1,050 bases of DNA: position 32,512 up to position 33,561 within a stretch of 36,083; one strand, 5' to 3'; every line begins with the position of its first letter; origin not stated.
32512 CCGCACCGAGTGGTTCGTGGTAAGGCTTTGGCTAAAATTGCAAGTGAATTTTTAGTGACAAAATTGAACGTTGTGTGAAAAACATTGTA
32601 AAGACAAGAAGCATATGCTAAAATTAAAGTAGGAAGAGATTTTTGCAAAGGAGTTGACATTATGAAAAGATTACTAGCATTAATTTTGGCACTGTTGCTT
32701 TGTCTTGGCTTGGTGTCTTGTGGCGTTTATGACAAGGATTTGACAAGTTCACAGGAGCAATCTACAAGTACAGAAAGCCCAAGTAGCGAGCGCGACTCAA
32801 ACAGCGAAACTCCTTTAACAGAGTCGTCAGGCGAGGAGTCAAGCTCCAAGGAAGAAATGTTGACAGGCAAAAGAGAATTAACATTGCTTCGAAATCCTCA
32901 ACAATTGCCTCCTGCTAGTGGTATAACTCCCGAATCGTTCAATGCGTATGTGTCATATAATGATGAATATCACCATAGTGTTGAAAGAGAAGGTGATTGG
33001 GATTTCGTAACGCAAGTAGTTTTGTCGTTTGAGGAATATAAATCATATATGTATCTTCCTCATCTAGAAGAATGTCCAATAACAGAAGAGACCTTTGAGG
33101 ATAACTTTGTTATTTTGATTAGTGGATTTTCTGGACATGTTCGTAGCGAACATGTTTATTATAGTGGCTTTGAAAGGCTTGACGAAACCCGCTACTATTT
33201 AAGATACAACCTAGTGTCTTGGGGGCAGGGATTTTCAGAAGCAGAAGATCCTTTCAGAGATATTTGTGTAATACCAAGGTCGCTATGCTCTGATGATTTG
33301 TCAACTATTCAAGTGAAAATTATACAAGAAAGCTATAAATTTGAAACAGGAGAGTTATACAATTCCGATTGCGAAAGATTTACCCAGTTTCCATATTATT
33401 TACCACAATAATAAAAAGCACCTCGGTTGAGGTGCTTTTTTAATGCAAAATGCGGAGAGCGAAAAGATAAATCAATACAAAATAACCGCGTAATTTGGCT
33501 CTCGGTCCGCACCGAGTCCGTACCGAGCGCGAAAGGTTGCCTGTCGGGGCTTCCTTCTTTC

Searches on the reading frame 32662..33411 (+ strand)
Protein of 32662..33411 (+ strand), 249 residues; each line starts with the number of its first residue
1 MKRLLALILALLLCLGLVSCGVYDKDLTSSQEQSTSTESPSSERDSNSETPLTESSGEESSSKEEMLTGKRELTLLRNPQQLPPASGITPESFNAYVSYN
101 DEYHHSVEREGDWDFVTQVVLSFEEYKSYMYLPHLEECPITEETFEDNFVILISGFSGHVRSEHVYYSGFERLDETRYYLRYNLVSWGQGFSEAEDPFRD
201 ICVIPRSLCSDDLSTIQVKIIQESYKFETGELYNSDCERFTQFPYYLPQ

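Call 19: search_protein_families(library=pfam, proteins=[window:32662-33411:+], max_evalue=0.001)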
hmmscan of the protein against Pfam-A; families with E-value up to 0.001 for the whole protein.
window:32662-33411:+ (249 aa): 1 family
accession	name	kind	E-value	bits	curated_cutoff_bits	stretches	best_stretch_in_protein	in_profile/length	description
PF21827.1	New_glue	-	0.00028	21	31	1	1-62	1-62/94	New glue protein family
